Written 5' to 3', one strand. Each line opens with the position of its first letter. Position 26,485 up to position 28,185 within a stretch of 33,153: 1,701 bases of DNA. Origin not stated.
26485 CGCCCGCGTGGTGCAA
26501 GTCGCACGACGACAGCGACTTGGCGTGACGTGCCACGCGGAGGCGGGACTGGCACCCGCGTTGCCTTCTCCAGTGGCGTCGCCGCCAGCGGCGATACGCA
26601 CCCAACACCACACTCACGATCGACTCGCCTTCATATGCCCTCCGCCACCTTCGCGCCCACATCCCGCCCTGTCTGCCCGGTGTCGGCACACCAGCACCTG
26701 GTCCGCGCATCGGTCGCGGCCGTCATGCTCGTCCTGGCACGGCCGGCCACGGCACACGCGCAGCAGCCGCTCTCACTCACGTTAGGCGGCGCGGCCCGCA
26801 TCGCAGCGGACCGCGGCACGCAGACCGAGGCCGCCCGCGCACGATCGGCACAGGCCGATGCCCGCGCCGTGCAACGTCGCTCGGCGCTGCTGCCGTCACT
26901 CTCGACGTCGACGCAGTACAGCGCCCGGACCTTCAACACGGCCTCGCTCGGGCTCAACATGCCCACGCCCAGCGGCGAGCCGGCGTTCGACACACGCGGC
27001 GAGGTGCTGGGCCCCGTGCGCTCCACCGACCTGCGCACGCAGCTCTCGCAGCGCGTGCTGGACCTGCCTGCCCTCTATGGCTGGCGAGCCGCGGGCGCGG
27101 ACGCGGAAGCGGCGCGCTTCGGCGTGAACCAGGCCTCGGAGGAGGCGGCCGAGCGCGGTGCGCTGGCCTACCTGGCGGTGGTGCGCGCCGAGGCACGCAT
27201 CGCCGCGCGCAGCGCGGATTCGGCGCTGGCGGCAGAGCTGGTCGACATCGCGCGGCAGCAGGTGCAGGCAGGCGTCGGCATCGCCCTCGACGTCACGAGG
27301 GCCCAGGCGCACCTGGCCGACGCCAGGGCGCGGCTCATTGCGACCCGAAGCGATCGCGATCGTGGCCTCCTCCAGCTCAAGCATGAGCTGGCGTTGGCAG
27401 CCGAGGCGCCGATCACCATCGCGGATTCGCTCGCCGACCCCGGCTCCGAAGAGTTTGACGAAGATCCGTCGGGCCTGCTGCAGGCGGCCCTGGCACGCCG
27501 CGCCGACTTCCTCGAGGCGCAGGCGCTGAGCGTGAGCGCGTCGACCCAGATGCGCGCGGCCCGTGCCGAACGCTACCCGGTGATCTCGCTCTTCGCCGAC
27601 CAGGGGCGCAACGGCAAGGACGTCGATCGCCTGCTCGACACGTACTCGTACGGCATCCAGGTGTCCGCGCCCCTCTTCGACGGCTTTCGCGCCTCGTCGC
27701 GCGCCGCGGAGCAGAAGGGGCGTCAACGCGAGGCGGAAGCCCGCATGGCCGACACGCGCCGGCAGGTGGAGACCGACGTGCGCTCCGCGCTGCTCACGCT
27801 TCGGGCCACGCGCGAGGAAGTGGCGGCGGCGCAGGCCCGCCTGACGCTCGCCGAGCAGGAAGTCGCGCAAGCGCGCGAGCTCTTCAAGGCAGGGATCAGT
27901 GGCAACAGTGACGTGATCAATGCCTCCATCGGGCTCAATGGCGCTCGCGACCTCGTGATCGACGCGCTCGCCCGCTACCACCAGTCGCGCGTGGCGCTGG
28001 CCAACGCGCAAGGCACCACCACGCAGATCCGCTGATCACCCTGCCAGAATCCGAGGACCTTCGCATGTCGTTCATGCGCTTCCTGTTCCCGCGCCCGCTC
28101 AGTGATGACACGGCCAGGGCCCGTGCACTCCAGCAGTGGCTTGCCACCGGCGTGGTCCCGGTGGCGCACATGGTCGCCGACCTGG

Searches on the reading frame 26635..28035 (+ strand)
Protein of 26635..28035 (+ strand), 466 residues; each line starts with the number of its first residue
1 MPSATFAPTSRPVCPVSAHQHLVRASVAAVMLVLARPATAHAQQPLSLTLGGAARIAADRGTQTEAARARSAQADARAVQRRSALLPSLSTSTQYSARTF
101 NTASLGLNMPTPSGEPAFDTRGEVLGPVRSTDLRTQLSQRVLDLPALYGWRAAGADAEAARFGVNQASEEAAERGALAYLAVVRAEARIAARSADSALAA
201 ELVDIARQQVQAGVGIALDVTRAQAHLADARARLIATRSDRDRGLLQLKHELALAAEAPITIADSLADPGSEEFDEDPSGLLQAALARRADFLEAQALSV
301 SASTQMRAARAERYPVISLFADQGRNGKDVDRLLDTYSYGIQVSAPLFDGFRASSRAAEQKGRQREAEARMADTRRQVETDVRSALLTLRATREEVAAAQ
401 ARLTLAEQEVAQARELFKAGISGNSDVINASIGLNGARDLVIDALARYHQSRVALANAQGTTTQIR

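Call 7: search_protein_families(library=pfam, proteins=[window:26635-28035:+])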
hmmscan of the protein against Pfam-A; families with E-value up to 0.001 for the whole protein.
window:26635-28035:+ (466 aa): 1 family
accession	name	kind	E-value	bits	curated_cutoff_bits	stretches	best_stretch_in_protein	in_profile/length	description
PF02321.23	OEP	-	7e-42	143.8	22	2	281-457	4-184/187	Outer membrane efflux protein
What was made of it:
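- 26635..28035 (+): TolC-like outer-membrane efflux protein gene driven by promoter 2. Pfam OEP (call 7).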

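Call 53: search_protein_families(library=ncbifam, proteins=[window:26635-28035:+], max_evalue=0.00001)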
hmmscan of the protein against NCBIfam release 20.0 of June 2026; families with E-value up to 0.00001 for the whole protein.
window:26635-28035:+ (466 aa): 3 families
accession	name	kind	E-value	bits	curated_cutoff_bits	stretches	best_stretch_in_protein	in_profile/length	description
TIGR01844.1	type_I_sec_TolC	subfamily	3.6e-36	125.1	225.15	1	48-461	3-399/414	TolC family outer membrane protein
TIGR01845.1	outer_NodT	subfamily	1.7e-17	63.4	210.05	1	65-460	74-458/460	efflux transporter outer membrane subunit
NF007002.0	PRK09465.1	equivalog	1.4e-12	47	495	1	66-463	42-427/460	outer membrane channel protein TolC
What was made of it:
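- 26635..28035 (+): NCBIfam TolC subfamily, below its cut-off (call 53).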
